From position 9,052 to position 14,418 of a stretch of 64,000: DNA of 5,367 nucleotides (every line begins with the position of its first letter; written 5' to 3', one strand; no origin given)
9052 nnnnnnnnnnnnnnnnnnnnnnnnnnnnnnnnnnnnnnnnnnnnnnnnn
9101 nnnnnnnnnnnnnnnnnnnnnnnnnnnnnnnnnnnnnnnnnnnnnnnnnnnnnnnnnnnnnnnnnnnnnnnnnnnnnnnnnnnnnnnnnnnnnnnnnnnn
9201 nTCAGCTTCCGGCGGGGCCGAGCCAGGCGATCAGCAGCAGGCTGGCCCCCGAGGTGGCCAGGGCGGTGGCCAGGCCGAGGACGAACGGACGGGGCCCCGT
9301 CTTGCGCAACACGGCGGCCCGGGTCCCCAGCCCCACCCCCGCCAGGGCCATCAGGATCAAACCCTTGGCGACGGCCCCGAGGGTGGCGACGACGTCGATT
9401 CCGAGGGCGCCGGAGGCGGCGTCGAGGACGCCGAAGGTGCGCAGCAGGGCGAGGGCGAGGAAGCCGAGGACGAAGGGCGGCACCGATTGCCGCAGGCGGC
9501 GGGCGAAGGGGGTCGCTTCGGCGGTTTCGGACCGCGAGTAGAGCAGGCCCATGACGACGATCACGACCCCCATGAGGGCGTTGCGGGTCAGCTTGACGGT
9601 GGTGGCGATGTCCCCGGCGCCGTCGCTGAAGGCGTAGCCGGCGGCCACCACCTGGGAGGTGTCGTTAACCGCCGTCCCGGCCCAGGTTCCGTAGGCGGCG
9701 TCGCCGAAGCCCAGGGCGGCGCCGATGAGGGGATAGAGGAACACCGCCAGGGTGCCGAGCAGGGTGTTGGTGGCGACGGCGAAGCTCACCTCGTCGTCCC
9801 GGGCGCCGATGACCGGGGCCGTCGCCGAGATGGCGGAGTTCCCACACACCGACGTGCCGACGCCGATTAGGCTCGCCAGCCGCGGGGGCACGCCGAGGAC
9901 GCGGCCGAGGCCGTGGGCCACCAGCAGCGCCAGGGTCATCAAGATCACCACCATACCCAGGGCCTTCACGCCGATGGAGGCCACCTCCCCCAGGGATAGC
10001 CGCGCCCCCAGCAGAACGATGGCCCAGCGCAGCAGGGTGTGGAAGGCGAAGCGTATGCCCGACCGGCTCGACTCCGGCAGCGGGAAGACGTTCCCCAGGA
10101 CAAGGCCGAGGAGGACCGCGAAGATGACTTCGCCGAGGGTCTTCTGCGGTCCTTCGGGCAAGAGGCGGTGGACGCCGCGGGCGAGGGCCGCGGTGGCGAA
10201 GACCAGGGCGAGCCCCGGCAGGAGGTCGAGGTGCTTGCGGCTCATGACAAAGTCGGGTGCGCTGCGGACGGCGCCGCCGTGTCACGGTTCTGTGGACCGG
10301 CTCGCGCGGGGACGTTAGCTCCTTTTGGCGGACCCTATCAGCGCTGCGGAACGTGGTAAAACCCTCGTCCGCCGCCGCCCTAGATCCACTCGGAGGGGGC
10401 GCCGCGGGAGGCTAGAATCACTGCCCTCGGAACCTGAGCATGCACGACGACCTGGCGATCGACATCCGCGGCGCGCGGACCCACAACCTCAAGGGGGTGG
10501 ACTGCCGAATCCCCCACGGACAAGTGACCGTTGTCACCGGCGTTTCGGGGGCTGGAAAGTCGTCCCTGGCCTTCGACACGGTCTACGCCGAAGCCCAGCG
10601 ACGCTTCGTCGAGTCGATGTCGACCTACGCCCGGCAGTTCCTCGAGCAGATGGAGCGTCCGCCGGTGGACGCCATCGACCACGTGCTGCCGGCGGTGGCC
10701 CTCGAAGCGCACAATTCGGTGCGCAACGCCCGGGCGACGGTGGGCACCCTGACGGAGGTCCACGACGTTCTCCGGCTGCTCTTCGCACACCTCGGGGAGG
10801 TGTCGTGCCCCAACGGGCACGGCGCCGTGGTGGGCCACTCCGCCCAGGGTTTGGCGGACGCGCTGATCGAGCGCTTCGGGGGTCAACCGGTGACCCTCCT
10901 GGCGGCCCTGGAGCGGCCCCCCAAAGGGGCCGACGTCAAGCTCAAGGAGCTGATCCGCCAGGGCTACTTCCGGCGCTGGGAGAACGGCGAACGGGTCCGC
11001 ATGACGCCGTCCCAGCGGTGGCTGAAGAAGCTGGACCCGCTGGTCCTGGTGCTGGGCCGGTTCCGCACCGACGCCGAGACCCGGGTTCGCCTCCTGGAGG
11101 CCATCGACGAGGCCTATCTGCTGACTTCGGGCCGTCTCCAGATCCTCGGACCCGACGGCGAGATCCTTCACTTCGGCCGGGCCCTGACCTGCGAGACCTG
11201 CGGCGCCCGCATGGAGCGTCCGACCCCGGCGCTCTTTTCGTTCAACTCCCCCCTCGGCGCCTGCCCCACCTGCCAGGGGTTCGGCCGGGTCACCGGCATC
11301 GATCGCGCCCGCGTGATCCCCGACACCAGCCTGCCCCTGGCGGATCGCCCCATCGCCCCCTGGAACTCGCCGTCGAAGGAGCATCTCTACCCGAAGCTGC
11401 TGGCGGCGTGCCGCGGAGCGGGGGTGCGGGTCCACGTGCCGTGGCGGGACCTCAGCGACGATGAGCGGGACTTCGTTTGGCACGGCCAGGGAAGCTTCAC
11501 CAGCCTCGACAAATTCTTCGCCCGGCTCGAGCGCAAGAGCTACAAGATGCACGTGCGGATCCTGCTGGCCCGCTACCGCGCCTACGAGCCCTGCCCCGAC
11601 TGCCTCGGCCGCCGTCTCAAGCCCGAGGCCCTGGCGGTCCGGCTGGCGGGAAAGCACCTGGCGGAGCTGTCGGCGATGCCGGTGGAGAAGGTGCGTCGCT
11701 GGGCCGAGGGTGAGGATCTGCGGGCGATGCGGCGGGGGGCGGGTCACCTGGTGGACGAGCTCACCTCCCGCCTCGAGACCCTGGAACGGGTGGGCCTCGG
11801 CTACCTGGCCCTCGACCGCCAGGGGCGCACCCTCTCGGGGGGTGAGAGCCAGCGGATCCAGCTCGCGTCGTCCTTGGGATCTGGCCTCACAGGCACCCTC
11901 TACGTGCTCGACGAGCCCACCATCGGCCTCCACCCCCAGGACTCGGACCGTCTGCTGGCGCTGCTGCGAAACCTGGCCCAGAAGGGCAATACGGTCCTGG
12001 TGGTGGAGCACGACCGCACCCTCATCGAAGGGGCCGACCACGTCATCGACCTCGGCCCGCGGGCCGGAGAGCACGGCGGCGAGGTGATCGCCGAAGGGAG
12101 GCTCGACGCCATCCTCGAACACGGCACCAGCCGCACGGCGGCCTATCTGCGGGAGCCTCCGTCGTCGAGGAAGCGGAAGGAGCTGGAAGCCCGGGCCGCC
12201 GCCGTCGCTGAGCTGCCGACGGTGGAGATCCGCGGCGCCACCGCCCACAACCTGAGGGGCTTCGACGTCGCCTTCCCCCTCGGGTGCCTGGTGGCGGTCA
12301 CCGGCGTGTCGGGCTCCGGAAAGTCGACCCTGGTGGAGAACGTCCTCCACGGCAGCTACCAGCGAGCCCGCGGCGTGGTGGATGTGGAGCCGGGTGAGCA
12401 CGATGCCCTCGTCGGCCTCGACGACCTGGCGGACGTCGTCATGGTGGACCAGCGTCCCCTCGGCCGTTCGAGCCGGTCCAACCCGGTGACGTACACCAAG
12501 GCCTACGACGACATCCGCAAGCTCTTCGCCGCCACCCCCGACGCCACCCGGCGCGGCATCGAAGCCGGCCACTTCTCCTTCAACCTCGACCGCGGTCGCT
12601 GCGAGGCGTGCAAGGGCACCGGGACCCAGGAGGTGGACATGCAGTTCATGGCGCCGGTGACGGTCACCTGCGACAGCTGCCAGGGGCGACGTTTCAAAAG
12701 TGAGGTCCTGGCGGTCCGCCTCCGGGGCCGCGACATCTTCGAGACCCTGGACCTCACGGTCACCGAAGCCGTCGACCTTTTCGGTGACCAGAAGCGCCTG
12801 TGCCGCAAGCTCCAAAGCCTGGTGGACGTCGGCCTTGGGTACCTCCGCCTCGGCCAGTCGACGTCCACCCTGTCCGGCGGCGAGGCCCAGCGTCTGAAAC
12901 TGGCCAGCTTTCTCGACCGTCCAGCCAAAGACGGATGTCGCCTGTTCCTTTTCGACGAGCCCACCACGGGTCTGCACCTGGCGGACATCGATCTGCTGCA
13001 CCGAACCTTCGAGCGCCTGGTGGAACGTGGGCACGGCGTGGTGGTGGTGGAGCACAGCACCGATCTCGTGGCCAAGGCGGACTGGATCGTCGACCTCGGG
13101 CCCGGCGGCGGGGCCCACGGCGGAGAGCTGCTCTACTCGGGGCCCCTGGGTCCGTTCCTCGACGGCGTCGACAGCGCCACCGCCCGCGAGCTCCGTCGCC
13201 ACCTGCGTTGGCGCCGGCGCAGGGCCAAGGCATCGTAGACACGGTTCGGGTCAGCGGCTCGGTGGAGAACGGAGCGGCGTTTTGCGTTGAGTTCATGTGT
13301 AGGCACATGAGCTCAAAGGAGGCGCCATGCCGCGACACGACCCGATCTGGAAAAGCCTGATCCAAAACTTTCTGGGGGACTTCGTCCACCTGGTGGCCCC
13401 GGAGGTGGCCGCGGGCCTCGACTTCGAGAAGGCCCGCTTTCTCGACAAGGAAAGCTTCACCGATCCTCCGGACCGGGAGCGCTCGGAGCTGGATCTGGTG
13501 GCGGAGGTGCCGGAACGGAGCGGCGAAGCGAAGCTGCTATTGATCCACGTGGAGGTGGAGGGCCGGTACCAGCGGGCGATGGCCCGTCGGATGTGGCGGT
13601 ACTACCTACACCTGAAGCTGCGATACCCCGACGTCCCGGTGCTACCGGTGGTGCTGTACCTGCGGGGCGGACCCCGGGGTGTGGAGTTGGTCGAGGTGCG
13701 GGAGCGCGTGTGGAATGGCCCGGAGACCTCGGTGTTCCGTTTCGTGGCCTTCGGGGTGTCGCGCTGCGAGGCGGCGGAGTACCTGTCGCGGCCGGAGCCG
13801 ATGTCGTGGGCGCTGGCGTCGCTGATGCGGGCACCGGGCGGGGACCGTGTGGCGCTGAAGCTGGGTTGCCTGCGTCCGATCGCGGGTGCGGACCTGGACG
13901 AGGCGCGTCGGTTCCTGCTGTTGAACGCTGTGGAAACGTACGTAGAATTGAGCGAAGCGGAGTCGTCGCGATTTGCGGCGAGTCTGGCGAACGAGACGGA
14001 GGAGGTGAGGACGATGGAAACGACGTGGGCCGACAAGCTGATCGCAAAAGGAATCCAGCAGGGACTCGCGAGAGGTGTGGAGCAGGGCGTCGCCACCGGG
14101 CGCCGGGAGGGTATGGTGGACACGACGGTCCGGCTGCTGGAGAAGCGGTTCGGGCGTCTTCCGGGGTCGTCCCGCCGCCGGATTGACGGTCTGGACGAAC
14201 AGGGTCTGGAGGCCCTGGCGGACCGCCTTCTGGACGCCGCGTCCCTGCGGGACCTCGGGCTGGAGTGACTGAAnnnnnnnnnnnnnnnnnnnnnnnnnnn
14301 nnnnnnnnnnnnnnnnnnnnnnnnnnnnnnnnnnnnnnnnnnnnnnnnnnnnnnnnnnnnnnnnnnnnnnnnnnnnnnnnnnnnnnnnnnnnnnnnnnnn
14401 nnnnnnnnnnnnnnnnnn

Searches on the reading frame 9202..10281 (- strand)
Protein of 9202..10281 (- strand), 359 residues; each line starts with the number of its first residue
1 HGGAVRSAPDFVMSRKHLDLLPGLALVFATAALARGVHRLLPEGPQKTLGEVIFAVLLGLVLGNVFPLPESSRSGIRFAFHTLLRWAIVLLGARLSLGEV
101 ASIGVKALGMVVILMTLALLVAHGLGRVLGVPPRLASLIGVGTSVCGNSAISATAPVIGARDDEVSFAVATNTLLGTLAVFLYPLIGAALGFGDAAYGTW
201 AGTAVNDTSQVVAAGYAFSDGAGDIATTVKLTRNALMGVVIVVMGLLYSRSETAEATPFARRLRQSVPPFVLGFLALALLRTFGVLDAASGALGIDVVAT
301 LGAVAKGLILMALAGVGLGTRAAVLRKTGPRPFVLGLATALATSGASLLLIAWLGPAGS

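Call 83: search_protein_families(library=pfam, proteins=[window:9202-10281:-], max_evalue=0.0001)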
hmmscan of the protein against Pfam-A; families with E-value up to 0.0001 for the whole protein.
window:9202-10281:- (359 aa): 1 family
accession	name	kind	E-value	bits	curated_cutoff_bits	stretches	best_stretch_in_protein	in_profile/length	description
PF03601.19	Cons_hypoth698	-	4.2e-71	239.8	24.5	1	22-335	1-303/304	Conserved hypothetical protein 698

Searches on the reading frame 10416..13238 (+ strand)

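Call 83: search_protein_families(library=pfam, proteins=[window:10416-13238:+], max_evalue=0.0001)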
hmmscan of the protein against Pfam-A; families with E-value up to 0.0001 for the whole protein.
window:10416-13238:+ (940 aa): 13 families
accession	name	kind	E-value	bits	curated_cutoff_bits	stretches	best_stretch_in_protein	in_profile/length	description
PF00005.33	ABC_tran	-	1.3e-21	78.1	25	0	614-662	2-49/137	ABC transporter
PF17755.6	UvrA_DNA-bind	-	1.2e-12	48.6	23.2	1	296-360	1-65/110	UvrA DNA-binding domain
PF13304.12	AAA_21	-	1.1e-09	39.3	27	1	478-533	243-299/304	AAA domain, putative AbiEii toxin, Type IV TA system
PF13191.12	AAA_16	-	2.3e-09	38.4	32.6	0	32-122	21-123/167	AAA ATPase domain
PF13555.12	AAA_29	-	2.7e-07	30.6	27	0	625-641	24-40/61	P-loop containing region of AAA domain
PF02463.25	SMC_N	-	5.6e-07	29.6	40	0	360-546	135-211/220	RecF/RecN/SMC N terminal domain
PF20703.3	nSTAND1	-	1.8e-06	28.3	27.1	0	31-104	29-99/379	Novel STAND NTPase 1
PF13401.12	AAA_22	-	2.1e-05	25.3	27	0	626-658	8-40/130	AAA domain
PF00684.25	DnaJ_CXXCXGXG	-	2.1e-05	25.1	32.7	0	728-758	17-50/65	DnaJ central domain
PF17760.6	UvrA_inter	-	2.1e-05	24.8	23.3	1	145-244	5-106/109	UvrA interaction domain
PF03193.22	RsgA_GTPase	-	3.8e-05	24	30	0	34-52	105-123/174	RsgA GTPase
PF13481.12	AAA_25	-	8.7e-05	22.7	27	0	30-60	28-58/195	AAA domain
PF13671.12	AAA_33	-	9e-05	23.2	27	0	625-645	1-23/143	AAA domain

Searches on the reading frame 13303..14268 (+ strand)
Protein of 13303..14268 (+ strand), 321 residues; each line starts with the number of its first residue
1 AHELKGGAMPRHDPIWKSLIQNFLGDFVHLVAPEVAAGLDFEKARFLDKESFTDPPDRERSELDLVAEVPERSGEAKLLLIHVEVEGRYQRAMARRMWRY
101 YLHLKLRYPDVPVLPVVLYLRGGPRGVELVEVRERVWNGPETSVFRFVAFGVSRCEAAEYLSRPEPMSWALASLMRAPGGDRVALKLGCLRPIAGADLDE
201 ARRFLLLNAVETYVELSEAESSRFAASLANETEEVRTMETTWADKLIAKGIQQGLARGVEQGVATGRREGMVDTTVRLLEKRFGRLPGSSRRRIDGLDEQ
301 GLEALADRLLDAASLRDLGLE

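Call 83: search_protein_families(library=pfam, proteins=[window:13303-14268:+], max_evalue=0.0001)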
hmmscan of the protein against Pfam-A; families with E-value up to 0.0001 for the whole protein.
window:13303-14268:+ (321 aa): 1 family
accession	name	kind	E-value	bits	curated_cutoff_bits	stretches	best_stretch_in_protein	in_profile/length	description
PF14261.11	DUF4351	-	8.6e-11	42.2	25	1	265-318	2-55/59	Domain of unknown function (DUF4351)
